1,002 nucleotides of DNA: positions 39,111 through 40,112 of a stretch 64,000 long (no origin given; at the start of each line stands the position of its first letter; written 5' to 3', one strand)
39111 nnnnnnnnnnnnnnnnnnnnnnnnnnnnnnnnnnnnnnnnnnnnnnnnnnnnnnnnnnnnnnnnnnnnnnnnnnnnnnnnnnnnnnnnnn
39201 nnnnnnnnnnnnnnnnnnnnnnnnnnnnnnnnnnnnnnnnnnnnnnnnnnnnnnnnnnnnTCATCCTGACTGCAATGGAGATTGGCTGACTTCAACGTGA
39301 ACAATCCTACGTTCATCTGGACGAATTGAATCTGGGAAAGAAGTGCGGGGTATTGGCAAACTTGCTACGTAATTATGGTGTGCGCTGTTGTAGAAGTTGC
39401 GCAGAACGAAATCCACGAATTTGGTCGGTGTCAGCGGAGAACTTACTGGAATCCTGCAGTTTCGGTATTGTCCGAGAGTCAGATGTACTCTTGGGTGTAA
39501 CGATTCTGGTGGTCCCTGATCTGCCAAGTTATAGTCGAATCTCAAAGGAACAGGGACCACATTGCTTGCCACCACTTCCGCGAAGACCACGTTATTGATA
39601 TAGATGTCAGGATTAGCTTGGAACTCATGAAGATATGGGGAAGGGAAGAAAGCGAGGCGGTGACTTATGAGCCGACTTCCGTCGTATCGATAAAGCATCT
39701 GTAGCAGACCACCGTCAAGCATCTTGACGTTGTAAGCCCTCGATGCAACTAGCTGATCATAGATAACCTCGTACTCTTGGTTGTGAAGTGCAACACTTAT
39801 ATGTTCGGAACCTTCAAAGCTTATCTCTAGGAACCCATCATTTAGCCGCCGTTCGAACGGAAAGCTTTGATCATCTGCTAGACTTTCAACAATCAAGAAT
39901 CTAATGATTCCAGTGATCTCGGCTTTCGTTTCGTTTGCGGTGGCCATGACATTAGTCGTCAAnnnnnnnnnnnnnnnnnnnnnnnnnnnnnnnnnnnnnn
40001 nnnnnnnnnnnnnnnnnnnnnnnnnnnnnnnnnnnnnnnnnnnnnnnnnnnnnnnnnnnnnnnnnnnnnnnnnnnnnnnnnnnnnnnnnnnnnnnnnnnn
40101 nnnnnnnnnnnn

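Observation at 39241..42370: Low-GC island at a tRNA-Met 3' end carrying a NERD-like nuclease/SF1-helicase fusion and a coupled orphan gene: candidate uncharacterised defence module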

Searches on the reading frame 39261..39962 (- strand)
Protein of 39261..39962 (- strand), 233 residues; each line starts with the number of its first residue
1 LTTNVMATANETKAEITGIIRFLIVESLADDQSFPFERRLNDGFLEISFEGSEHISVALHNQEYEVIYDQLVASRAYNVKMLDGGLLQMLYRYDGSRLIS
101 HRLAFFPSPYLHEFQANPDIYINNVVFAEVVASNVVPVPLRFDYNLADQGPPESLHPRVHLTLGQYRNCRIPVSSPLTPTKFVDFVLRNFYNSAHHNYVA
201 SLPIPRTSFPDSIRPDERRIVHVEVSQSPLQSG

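Call 4: search_protein_families(library=pfam, proteins=[window:39261-39962:-], max_evalue=1)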
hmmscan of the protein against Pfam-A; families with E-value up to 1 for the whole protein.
window:39261-39962:- (233 aa): 1 family
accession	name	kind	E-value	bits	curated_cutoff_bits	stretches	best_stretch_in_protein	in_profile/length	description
PF10053.14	DUF2290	-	1.2e-46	159.2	25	1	45-223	17-202/204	Uncharacterized conserved protein (DUF2290)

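Call 5: search_protein_families(library=padloc, proteins=[window:39261-39962:-], max_evalue=1)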
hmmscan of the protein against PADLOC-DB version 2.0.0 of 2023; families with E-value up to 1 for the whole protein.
window:39261-39962:- (233 aa): 2 families
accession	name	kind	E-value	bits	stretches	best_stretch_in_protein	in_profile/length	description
PDLC02999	DUF2290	-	2.9e-84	280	1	6-226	1-221/222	-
PDLC02998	DUF2290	-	1.2e-61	205.8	1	34-224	6-194/195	-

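Call 6: search_protein_families(library=ncbifam, proteins=[window:39261-39962:-], max_evalue=1)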
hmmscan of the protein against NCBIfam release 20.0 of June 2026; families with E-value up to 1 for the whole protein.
window:39261-39962:- (233 aa): 0 families

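Call 16: find_encoding_contigs(protein=window:39261-39962:-, flank=10000, max_places=6)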
Protein window:39261-39962:- (233 aa): no gene with exactly this product is on record in the collection.

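Call 17: find_homologous_proteins(query=window:39261-39962:-, max_evalue=0.00001)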
Query window:39261-39962:- (233 aa): 591 proteins with E <= 0.00001 among 807 candidates; the best 120 are listed.
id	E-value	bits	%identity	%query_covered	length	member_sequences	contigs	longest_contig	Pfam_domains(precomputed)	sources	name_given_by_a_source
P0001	4.4e-148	509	100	98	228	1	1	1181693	PF10053.15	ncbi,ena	-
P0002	2.4e-77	278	57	94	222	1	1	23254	PF10053.15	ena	-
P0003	3.0e-74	267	55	94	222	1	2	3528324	PF10053.15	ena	-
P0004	4.0e-74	267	55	94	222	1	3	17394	PF10053.15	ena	-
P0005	3.4e-72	261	53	94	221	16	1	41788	PF10053.15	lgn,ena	-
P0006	3.9e-72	261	53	94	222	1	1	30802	PF10053.15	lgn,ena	-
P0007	4.3e-72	260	53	94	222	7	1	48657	PF10053.15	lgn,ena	-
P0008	7.1e-72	260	55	94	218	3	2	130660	PF10053.15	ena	-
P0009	1.3e-71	259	53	94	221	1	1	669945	PF10053.15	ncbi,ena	-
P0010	3.3e-71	258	52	94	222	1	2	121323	PF10053.15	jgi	jgi:hypothetical protein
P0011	7.8e-71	256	56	94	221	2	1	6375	PF10053.15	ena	-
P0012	1.2e-70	256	53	94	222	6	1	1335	PF10053.15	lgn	-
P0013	1.3e-70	256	50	94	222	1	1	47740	PF10053.15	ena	-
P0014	2.6e-70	255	53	94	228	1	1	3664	PF10053.15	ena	-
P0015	3.5e-70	254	55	94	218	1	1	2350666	PF10053.15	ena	-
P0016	5.9e-70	253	53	94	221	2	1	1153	PF10053.15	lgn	-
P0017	6.9e-70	253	51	94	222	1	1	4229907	PF10053.15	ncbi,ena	-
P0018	7.0e-70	253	50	94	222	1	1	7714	PF10053.15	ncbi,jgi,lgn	-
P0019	7.9e-70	253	50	94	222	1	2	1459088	PF10053.15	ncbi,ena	-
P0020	2.0e-69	252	50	94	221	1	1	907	PF10053.15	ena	-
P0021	2.1e-69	252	50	94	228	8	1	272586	PF10053.15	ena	-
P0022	2.6e-69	251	53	94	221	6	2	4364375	PF10053.15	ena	-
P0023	3.1e-69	251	55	86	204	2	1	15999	PF10053.15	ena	-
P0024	4.1e-69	251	50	95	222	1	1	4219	PF10053.15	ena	-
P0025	4.4e-69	251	52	94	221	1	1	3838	PF10053.15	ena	-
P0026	4.9e-69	250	49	94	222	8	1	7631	PF10053.15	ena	-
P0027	5.8e-69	250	51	94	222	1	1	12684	PF10053.15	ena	-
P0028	5.8e-69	250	50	94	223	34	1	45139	PF10053.15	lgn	-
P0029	7.7e-69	250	51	94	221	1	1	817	PF10053.15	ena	-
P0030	8.3e-69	250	51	94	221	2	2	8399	PF10053.15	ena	-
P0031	1.1e-68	249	50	94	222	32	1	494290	PF10053.15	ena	-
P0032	1.3e-68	249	51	94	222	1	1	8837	PF10053.15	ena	-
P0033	1.3e-68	249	51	94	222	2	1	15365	PF10053.15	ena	-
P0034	1.7e-68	249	50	94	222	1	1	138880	PF10053.15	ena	-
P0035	2.1e-68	248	54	94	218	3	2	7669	PF10053.15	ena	-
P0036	2.4e-68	248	50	94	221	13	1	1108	PF10053.15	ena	-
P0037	2.5e-68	248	51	94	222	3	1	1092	PF10053.15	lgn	-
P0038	2.5e-68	248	51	94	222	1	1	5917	PF10053.15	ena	-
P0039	3.6e-68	248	51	94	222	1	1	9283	PF10053.15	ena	-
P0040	3.7e-68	248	50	94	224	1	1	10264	PF10053.15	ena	-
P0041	5.4e-68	247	51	94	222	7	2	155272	PF10053.15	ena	-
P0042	5.7e-68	247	51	94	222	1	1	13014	PF10053.15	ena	-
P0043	6.0e-68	247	50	94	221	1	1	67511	PF10053.15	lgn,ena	-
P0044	6.0e-68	247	49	90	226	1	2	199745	PF10053.15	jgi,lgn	-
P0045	6.1e-68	247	51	94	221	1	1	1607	PF10053.15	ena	-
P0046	6.2e-68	247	50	94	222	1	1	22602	PF10053.15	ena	-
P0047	6.4e-68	247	52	97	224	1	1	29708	PF10053.15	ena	-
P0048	7.1e-68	247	50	94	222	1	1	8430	PF10053.15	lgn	-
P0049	1.2e-67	246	50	94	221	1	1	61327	PF10053.15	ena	-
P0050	1.3e-67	246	51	94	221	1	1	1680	PF10053.15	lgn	-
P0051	1.4e-67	246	49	94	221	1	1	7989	PF10053.15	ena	-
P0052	1.5e-67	246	50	94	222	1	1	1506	PF10053.15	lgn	-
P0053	1.5e-67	246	51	94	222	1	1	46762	PF10053.15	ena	-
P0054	2.4e-67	245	50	94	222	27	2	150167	PF10053.15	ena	-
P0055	3.8e-67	244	51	94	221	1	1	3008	PF10053.15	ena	-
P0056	4.2e-67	244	50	94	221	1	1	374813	PF10053.15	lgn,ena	-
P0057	4.9e-67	244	50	94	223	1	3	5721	PF10053.15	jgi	jgi:hypothetical protein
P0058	6.0e-67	244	49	94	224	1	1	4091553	PF10053.15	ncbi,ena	-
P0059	8.1e-67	243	52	94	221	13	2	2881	PF10053.15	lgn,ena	-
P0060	8.4e-67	243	50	94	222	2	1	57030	PF10053.15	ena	-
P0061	9.0e-67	243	53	94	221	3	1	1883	PF10053.15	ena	-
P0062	9.0e-67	243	50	94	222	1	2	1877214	PF10053.15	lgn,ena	-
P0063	9.3e-67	243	51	94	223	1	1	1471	PF10053.15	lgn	-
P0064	9.4e-67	243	50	94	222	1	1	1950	PF10053.15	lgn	-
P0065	9.8e-67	243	50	94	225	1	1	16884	PF10053.15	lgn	-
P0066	1.0e-66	243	49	94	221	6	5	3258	PF10053.15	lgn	-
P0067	1.1e-66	243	49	93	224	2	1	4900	PF10053.15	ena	-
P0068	1.2e-66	243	50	95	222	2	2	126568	PF10053.15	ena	-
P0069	1.2e-66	243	50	94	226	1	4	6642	PF10053.15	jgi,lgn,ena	-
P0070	1.4e-66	242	51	94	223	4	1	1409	PF10053.15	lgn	-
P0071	1.6e-66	242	51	95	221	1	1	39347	PF10053.15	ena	-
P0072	1.7e-66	242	52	93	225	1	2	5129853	PF10053.15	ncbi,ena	-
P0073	2.1e-66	242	49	94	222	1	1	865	PF10053.15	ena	-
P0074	2.3e-66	242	50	94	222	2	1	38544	PF10053.15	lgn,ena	-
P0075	2.3e-66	242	50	94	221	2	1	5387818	PF10053.15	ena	-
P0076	2.9e-66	241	50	94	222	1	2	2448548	PF10053.15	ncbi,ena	-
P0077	3.0e-66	241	48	94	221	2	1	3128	PF10053.15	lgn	-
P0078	3.3e-66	241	50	94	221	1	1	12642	PF10053.15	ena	-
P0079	3.3e-66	241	50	94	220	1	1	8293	PF10053.15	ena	-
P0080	3.7e-66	241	51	94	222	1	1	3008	PF10053.15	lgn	-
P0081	4.4e-66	241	50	94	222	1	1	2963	PF10053.15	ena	-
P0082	5.6e-66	240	51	94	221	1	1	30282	PF10053.15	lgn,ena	-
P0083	6.4e-66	240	50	94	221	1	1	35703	PF10053.15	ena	-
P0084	6.6e-66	240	48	94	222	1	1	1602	PF10053.15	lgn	-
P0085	9.4e-66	240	51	94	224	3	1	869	PF10053.15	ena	-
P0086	1.2e-65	239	49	94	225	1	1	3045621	PF10053.15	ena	-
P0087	2.0e-65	239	52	94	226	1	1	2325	PF10053.15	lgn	-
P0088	2.1e-65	239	49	94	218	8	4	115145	PF10053.15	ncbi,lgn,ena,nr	ncbi:MAG: DUF2290 domain-containing protein [Gemmatimonadetes bacterium]|nr:DUF2290 domain-containin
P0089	2.1e-65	239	48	94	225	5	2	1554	PF10053.15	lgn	-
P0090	2.2e-65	239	51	94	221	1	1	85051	PF10053.15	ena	-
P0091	2.2e-65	238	48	94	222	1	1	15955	PF10053.15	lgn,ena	-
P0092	2.3e-65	238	52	93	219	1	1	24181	PF10053.15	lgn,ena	-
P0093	2.4e-65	238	48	96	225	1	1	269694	PF10053.15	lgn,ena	-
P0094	2.5e-65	238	51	94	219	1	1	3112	PF10053.15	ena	-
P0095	2.9e-65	238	48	94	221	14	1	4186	PF10053.15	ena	-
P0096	3.1e-65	238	50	94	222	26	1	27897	PF10053.15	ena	-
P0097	3.2e-65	238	51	92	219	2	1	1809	PF10053.15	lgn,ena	-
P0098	3.2e-65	238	50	94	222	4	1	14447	PF10053.15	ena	-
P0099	3.3e-65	238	49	94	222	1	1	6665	PF10053.15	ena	-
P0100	3.4e-65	238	50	94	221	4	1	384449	PF10053.15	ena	-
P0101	3.5e-65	238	50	94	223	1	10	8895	PF10053.15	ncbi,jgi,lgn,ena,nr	ncbi:MAG: DUF2290 domain-containing protein [Deltaproteobacteria bacterium]|nr:MAG: DUF2290 domain-c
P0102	3.6e-65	238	49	94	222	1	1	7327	PF10053.15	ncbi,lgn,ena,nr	ncbi:DUF2290 domain-containing protein [Candidatus Saccharibacteria bacterium]|nr:DUF2290 domain-con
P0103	3.7e-65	238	51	94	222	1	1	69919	PF10053.15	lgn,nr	nr:DUF2290 domain-containing protein [Oceanococcus sp. HetDA_MAG_MS8]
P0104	3.7e-65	238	49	94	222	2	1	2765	PF10053.15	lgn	-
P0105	3.8e-65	238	49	94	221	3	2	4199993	PF10053.15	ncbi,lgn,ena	-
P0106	3.8e-65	238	51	93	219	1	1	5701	PF10053.15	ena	-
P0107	3.8e-65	238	53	94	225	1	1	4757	PF10053.15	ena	-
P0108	4.0e-65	238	49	94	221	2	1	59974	PF10053.15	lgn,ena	-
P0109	4.0e-65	238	49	94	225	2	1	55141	PF10053.15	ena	-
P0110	4.2e-65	238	50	94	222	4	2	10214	PF10053.15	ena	-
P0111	4.3e-65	238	50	94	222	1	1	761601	PF10053.15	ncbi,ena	-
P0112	4.6e-65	237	49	94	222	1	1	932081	PF10053.15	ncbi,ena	-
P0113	4.8e-65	237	49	94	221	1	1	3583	PF10053.15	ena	-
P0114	5.0e-65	237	48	94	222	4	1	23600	PF10053.15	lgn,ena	-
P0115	6.3e-65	237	50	94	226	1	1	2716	PF10053.15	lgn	-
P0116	6.5e-65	237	51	93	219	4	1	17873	PF10053.15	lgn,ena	-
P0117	7.1e-65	237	51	93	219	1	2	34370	PF10053.15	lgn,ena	-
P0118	7.4e-65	237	49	94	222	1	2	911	PF10053.15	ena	-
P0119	8.3e-65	237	49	94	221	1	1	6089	PF10053.15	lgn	-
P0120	8.9e-65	237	49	94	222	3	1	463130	PF10053.15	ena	-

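Call 18: find_encoding_contigs(protein=P0001, flank=10000, max_places=4)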
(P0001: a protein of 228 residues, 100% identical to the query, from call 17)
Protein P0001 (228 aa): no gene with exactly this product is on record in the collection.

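Call 19: find_encoding_contigs(protein=P0002, flank=6000, max_places=3)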
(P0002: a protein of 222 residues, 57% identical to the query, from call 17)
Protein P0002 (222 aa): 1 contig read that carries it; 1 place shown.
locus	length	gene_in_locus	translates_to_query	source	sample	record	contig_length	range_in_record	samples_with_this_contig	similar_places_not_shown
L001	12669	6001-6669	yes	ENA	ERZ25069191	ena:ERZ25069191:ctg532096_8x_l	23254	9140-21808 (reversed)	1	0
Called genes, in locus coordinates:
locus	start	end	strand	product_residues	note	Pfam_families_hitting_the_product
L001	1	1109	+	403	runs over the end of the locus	-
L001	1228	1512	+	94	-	PF10387:DUF2442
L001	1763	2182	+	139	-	PF08780:NTase_sub_bind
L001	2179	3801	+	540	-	PF01909:NTP_transf_2 (weak), PF18765:Polbeta (weak), PF01420:Methylase_S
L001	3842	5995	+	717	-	PF00580:UvrD-helicase (faint), PF13538:UvrD_C_2 (weak)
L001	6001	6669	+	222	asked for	PF10053:DUF2290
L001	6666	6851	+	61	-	-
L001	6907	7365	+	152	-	PF22398:DUF6978 (weak)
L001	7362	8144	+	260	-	PF08861:DUF1828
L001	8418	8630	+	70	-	PF21748:UPF0150 (weak), PF15919:HicB_lk_antitox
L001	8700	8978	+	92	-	-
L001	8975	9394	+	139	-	PF01850:PIN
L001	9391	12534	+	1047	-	PF04313:HSDR_N, PF04851:ResIII, PF18766:SWI2_SNF2, PF22679:T1R_D3-like, PF11867:T1RH-like_C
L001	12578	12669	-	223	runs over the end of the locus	PF12697:Abhydrolase_6 (faint), PF12146:Hydrolase_4 (faint), PF00326:Peptidase_S9 (faint)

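Call 20: find_encoding_contigs(protein=P0003, flank=6000, max_places=3)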
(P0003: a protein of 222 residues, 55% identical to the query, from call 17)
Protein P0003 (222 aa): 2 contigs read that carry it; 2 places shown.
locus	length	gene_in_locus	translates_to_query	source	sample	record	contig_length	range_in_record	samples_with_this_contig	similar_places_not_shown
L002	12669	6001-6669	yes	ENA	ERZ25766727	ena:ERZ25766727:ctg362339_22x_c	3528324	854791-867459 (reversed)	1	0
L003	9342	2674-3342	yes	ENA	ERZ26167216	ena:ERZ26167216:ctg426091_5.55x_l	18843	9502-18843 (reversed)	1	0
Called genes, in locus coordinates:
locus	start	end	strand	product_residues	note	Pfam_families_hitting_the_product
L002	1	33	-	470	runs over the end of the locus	PF00171:Aldedh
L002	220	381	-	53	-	-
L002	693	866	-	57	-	-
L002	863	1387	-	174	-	PF13671:AAA_33, PF06414:Zeta_toxin (weak)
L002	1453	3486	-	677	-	PF13183:Fer4_8 (weak), PF13187:Fer4_9, PF13237:Fer4_10, PF02754:CCG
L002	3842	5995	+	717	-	PF00580:UvrD-helicase (faint), PF13538:UvrD_C_2 (weak)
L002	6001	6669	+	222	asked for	PF10053:DUF2290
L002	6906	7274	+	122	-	PF00507:Oxidored_q4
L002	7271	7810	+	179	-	PF01058:Oxidored_q6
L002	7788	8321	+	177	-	PF00329:Complex1_30kDa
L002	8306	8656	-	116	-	-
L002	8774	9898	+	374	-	PF00346:Complex1_49kDa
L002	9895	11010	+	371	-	PF00146:NADHdh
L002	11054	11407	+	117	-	PF05942:PaREP1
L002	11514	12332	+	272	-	PF12797:Fer4_2 (faint), PF12837:Fer4_6 (faint), PF13237:Fer4_10 (weak), PF14697:Fer4_21 (faint), PF12838:Fer4_7, PF13187:Fer4_9 (weak), PF13484:Fer4_16, PF00037:Fer4 (weak)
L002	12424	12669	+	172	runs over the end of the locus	PF00499:Oxidored_q3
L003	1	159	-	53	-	?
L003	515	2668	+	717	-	PF00580:UvrD-helicase (faint), PF13538:UvrD_C_2 (weak)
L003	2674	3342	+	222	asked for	PF10053:DUF2290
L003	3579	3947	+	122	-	PF00507:Oxidored_q4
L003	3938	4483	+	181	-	PF01058:Oxidored_q6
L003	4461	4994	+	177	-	PF00329:Complex1_30kDa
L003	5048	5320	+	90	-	-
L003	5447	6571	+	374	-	PF00346:Complex1_49kDa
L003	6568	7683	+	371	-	PF00146:NADHdh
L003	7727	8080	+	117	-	PF05942:PaREP1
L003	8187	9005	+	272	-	PF12797:Fer4_2 (faint), PF12837:Fer4_6 (faint), PF13237:Fer4_10 (weak), PF14697:Fer4_21 (faint), PF12838:Fer4_7, PF13187:Fer4_9 (weak), PF13484:Fer4_16, PF00037:Fer4 (weak)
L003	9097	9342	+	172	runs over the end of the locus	PF00499:Oxidored_q3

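Call 23: find_related_loci(query=A1, collection=genome_contigs, flank=10000)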
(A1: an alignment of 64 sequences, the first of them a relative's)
Query A1 (228 aa) in genome_contigs; peptide patterns used: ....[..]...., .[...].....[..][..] (x = any residue, [..] = any of these).
375 stretches matched a pattern; 282 encode a relative of the query (tblastn E <= 1e-3); the best 80 are kept; 80 distinct loci.
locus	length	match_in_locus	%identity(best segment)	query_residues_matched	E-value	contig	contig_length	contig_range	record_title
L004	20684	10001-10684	50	1-228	3e-76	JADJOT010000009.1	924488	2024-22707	MAG: Candidatus Accumulibacter affinis isolate Fred_18-Q3-R57-64_BAT3C.720 tig00351075-10-9238580, whole genome shotgun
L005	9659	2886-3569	50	1-228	3e-76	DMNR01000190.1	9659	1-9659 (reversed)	MAG TPA_asm: Actinomycetota bacterium isolate UBA10799 contig_10183, whole genome shotgun sequence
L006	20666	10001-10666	51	1-222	7e-76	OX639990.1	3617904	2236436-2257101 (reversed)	MAG: uncultured Candidatus Entotheonella sp. isolate 26b0520c-cf9d-432e-a440-87a3e388b1d5 genome assembly, chromosome: 1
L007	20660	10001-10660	52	1-220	2e-75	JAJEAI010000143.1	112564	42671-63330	MAG: Candidatus Binatia bacterium isolate jk18x7bins.45 k141_1041975, whole genome shotgun sequence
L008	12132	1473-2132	53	1-220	3e-75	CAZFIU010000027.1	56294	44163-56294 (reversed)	MAG TPA_asm: uncultured Syntrophobacterales bacterium isolate SRP109090_co2_231 genome assembly, contig: NODE_631_length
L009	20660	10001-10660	51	1-220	6e-75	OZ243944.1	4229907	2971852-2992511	MAG: Chloroflexota bacterium isolate c2a6a117-7fdc-414d-9db2-dee508dba2e6 genome assembly, chromosome: 1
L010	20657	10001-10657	53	1-220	2e-74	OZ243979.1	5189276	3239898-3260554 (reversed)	MAG: uncultured Candidatus Binatia bacterium isolate 1ea5a42d-c5b0-4d9d-a207-f079449ea76f genome assembly, chromosome: 1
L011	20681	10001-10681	50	1-227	2e-74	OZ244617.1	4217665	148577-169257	MAG: uncultured Candidatus Binatia bacterium isolate c6e9418e-c58b-4f86-8f57-4900b675f3d0 genome assembly, chromosome: 1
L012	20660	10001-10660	49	1-220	6e-74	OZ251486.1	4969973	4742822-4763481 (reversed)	MAG: Bryobacterales bacterium isolate e73e1c04-a23e-4090-b35f-9f246bdcc4c2 genome assembly, chromosome: 1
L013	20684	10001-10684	50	1-228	5e-74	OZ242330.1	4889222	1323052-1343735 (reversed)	MAG: Caldilineaceae bacterium isolate d9009aa5-1954-4f54-bde5-0ade857ce04c genome assembly, chromosome: 1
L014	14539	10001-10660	50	1-220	3e-73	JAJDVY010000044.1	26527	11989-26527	MAG: Nitrospirales bacterium isolate jk18x22bins.71 k141_397847, whole genome shotgun sequence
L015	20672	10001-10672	49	3-226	1e-72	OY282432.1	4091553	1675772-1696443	MAG: uncultured Candidatus Binatia bacterium isolate 81991fb1-66cf-4eb3-b653-309a223604dd genome assembly, chromosome: 1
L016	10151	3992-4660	49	1-223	2e-72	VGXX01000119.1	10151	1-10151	MAG: Planctomycetota bacterium isolate M_DeepCast_100m_m2_243 M_DeepCast_100m_m2_243_Ga0194119_10013516, whole genome sh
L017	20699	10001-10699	49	1-228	5e-72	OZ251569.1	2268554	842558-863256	MAG: Thermodesulfobacteriota bacterium isolate 35404873-1dcd-4dbd-b155-cc8a8283caff genome assembly, chromosome: 1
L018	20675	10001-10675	48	3-227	7e-72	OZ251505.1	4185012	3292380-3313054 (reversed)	MAG: uncultured Candidatus Binatia bacterium isolate 3702f2bb-6743-416a-8e02-efa82259b27a genome assembly, chromosome: 1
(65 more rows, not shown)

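Call 27: search_solved_structures(query=A1, max_evalue=1)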
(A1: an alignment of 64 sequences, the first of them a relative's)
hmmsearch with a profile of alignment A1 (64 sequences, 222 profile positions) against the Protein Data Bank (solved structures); distinct sequences matched with E-value up to 1: 1.
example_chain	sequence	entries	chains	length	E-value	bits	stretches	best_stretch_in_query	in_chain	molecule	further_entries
6j52_A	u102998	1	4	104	0.6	12.8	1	84-127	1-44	Caspase recruitment domain-only protein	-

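Call 29: search_dna_similar(query=window:39261-39947:-, collection=phages, mode=protein, max_rows=15)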
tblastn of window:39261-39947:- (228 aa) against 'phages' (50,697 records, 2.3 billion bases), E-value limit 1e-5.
No match.

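Call 30: search_dna_similar(query=window:39261-39947:-, collection=plasmids, mode=protein, max_rows=20, max_evalue=0.001)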
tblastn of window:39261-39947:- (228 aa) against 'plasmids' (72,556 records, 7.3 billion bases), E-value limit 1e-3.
Records with a match: 14; places in all: 15; records where one place covers at least 80% of the query: 11.
Best place of each record, by identity: <60% 14.
By first word of the organism name: Acinetobacter 5; Escherichia 3; Ralstonia 1; Nostoc 1; Corynebacterium 1; Thioflavicoccus 1; Mycobacterium 1; Dietzia 1.
By predicted mobility (MOB-suite, as given by PLSDB): non-mobilizable 6; conjugative 5; mobilizable 3.
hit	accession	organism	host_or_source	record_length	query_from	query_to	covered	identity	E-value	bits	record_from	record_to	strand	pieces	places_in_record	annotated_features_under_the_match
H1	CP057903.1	Escherichia coli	culture,Pooled sheep faecal samples ...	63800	3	220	96%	44.0%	2e-48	176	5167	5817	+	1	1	DUF2290 domain-containing protein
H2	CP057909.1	Escherichia coli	culture,Pooled sheep faecal samples ...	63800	3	220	96%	44.0%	2e-48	176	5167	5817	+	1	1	DUF2290 domain-containing protein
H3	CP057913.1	Escherichia coli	culture,Pooled sheep faecal samples ...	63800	3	220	96%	44.0%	2e-48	176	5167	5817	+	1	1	DUF2290 domain-containing protein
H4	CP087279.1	Ralstonia solanacearum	Tobacco,whole organism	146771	7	220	94%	44.9%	7e-52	186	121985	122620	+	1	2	record has no annotation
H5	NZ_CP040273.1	Nostoc sp. C052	Blasia pusilla,pure culture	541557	1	220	96%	42.7%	2e-46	171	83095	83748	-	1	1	DUF2290 domain-containing protein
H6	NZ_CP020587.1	Acinetobacter nosocomialis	Homo sapiens,blood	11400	3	220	96%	35.3%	1e-32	131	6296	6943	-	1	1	DUF2290 domain-containing protein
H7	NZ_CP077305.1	Acinetobacter pittii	-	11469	4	190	82%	38.2%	5e-28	118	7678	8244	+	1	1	DUF2290 domain-containing protein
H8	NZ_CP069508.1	Acinetobacter pittii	-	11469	4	190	82%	38.2%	5e-28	118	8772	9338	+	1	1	DUF2290 domain-containing protein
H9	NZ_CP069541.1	Acinetobacter pittii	-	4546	4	186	80%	38.0%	2e-26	113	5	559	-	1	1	DUF2290 domain-containing protein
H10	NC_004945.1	Corynebacterium glutamicum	-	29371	1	193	85%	29.0%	4e-13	75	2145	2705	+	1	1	DUF2290 domain-containing protein | ATP-binding domain-containing protein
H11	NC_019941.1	Thioflavicoccus mobilis 8321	flat, laminated microbial mat in a salt ...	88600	3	201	87%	25.0%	1e-11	71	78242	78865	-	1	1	DUF2290 domain-containing protein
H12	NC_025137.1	Acinetobacter pittii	-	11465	95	190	42%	46.9%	1e-13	76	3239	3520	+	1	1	DUF2290 domain-containing protein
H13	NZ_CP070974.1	Mycobacterium gordonae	Homo sapiens,skin biopsy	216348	62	218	69%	27.1%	7e-7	57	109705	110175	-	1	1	DUF2290 domain-containing protein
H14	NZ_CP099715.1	Dietzia kunjamensis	cell culture,water from a container for ...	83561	63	186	54%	25.4%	5e-4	48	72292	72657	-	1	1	DUF2290 domain-containing protein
